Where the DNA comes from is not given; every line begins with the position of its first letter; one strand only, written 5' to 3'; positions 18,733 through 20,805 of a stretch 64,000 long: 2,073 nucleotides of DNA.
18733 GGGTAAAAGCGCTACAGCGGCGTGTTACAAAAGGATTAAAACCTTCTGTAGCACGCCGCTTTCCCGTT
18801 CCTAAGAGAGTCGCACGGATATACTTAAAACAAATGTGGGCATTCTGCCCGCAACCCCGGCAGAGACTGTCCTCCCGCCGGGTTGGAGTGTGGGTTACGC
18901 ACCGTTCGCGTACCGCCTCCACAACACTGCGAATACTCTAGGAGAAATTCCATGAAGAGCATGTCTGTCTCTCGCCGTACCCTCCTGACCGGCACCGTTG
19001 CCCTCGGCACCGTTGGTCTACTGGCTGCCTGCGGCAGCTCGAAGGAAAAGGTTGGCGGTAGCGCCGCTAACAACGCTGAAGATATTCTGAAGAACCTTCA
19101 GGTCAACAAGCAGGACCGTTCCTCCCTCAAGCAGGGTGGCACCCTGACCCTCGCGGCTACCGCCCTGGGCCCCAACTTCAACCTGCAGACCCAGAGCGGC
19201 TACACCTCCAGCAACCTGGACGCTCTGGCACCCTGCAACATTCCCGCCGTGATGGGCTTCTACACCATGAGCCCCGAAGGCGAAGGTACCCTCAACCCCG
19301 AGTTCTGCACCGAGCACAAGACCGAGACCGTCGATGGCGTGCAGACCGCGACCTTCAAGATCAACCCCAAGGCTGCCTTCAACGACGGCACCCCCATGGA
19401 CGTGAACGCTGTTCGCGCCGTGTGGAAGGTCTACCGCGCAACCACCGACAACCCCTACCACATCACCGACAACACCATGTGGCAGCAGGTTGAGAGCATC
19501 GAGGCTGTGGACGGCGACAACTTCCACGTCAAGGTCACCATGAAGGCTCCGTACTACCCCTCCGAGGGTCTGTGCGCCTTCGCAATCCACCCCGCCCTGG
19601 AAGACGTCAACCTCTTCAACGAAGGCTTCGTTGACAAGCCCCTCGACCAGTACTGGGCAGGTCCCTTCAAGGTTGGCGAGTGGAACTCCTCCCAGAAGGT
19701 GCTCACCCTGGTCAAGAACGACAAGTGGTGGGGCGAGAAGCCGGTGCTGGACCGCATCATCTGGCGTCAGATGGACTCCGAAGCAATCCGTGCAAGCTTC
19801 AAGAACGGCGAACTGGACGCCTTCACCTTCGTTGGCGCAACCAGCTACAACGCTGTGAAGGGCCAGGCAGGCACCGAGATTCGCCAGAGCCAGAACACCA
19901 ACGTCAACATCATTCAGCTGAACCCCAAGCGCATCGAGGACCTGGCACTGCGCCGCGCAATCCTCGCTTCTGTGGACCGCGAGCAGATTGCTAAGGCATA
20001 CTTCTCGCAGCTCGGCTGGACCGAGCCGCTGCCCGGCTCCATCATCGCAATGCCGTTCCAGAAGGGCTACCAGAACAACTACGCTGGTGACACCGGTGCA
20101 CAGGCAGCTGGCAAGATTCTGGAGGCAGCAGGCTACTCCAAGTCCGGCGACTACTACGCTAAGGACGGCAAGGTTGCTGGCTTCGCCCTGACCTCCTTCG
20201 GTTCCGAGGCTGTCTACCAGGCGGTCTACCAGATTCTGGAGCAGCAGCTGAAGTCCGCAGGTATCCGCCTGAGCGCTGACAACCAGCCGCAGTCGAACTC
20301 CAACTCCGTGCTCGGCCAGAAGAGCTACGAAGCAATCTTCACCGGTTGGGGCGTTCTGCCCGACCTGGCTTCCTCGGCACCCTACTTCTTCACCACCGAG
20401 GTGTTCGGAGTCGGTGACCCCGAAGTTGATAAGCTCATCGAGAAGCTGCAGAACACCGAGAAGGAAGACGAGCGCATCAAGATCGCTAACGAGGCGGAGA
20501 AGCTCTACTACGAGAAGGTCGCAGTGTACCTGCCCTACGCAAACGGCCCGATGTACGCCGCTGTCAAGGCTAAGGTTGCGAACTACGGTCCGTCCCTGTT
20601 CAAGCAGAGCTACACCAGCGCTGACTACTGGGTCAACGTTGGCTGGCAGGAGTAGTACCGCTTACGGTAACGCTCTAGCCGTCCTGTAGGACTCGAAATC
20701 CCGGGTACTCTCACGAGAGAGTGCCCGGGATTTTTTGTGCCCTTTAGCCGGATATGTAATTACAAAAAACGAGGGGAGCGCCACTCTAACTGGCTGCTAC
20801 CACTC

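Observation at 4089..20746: One Opp-type translocator followed by six tandem, independently terminated substrate-binding lipoprotein paralogs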

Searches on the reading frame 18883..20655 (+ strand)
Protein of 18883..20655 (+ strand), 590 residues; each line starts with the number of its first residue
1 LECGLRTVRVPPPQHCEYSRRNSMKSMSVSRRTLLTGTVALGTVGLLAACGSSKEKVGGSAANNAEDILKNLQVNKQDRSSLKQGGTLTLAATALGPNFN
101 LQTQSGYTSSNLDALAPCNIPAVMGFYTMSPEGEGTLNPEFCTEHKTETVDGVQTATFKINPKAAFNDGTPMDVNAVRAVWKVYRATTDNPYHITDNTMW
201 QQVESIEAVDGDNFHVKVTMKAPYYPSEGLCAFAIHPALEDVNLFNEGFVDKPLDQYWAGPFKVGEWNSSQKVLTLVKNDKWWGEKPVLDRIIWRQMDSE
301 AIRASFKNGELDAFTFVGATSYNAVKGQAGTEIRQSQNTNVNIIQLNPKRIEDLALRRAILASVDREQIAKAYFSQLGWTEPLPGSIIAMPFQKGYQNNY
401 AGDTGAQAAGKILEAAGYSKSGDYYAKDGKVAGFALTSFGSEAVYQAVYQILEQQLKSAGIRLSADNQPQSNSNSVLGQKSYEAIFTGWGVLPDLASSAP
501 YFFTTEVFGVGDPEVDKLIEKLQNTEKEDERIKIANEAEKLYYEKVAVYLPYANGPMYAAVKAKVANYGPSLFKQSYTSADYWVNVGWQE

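Call 3: search_protein_families(library=pfam, proteins=[window:18883-20655:+])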
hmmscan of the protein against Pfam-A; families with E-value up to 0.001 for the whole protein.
window:18883-20655:+ (590 aa): 1 family
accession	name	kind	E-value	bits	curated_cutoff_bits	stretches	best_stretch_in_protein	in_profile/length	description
PF00496.27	SBP_bac_5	-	1.6e-49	169.4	32.4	1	148-504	11-361/368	Bacterial extracellular solute-binding proteins, family 5 Middle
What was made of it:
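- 18952..20655 (+): S6, SBP lipoprotein (567 aa from ATG 18952; the mechanical ORF starts at TTG 18883), clade B, closest to S4 (62%). PF00496 E 2e-49 (call 3).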

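Call 4: search_protein_families(library=ncbifam, proteins=[window:18883-20655:+])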
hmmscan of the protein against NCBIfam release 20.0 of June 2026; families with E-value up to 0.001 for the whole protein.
window:18883-20655:+ (590 aa): 6 families
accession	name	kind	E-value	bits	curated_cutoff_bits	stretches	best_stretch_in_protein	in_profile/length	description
NF045468.1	Opp5A_nikA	equivalog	1.3e-28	99.7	600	1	149-571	67-475/488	nickel ABC transporter substrate-binding protein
TIGR02294.1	nickel_nikA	equivalog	5.4e-23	81.3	393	1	134-558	45-476/501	nickel ABC transporter substrate-binding protein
NF045467.1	Opp4A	equivalog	1.9e-19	69.3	650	1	260-574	211-547/556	oligopeptide ABC transporter substrate-binding protein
NF047575.1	opine_bind_CntA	exception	1.5e-18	66.7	800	1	151-558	89-508/535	staphylopine-dependent metal ABC transporter substrate-binding lipoprotein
TIGR04028.1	SBP_KPN_01854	hypoth_equivalog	8.7e-15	54.3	468.5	1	156-467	62-381/509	TIGR04028 family ABC transporter substrate-binding protein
NF011942.0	PRK15413.1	equivalog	8.6e-12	44.5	594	1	149-491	82-411/512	glutathione ABC transporter substrate-binding protein GsiB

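Call 16: find_encoding_contigs(protein=window:18952-20655:+, flank=10000, max_places=3)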
Protein window:18952-20655:+ (567 aa): 24 contigs read that carry it; 3 places shown.
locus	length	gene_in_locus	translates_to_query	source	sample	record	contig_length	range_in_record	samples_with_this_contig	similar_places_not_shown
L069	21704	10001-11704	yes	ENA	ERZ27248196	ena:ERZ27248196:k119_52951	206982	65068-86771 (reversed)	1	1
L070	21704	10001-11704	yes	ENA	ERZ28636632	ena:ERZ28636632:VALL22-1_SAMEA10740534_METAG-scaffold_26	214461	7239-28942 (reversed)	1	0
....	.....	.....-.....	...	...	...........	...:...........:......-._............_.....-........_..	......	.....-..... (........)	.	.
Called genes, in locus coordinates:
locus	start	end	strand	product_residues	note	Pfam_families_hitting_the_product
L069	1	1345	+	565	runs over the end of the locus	PF00496:SBP_bac_5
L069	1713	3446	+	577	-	PF00496:SBP_bac_5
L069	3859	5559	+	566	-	PF00496:SBP_bac_5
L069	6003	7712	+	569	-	PF00496:SBP_bac_5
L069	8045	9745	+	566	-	PF00496:SBP_bac_5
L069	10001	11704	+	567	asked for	PF00496:SBP_bac_5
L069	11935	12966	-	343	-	-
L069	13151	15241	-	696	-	PF00367:PTS_EIIB, PF02378:PTS_EIIC, PF00358:PTS_EIIA_1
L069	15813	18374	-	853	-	PF00122:E1-E2_ATPase, PF00702:Hydrolase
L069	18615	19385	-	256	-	PF00005:ABC_tran, PF02463:SMC_N (faint)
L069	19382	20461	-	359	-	PF01032:FecCD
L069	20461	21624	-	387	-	PF01497:Peripla_BP_2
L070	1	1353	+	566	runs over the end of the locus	PF00496:SBP_bac_5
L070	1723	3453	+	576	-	PF00496:SBP_bac_5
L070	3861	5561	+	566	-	PF00496:SBP_bac_5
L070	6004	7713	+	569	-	PF00496:SBP_bac_5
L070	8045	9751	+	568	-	PF00496:SBP_bac_5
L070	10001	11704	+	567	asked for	PF00496:SBP_bac_5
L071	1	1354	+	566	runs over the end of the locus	PF00496:SBP_bac_5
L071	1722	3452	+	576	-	PF00496:SBP_bac_5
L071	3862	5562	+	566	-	PF00496:SBP_bac_5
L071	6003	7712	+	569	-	PF00496:SBP_bac_5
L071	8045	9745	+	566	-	PF00496:SBP_bac_5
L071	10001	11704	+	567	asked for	PF00496:SBP_bac_5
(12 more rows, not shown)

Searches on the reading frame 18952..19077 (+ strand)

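Call 48: search_protein_families(library=ncbifam, max_evalue=10, proteins=[window:18952-19077:+])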
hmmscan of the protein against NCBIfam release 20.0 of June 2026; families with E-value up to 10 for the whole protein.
seq(42 aa): 4 families
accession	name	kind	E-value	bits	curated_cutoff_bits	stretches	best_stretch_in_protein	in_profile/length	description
NF047847.2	SS_mature_LptM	equivalog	0.053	13.6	27.7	1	9-28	3-21/31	LPS translocon maturation chaperone LptM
NF009105.0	PRK12450.1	subfamily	0.091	12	526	1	9-33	5-29/309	foldase protein PrsA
NF047408.1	SA0632_fam_LP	equivalog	0.2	11.4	70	1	16-33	7-24/68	SA0632 family lipoprotein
TIGR01409.1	TAT_signal_seq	domain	1.2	9.6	16.7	1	6-29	1-21/29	twin-arginine translocation signal domain-containing protein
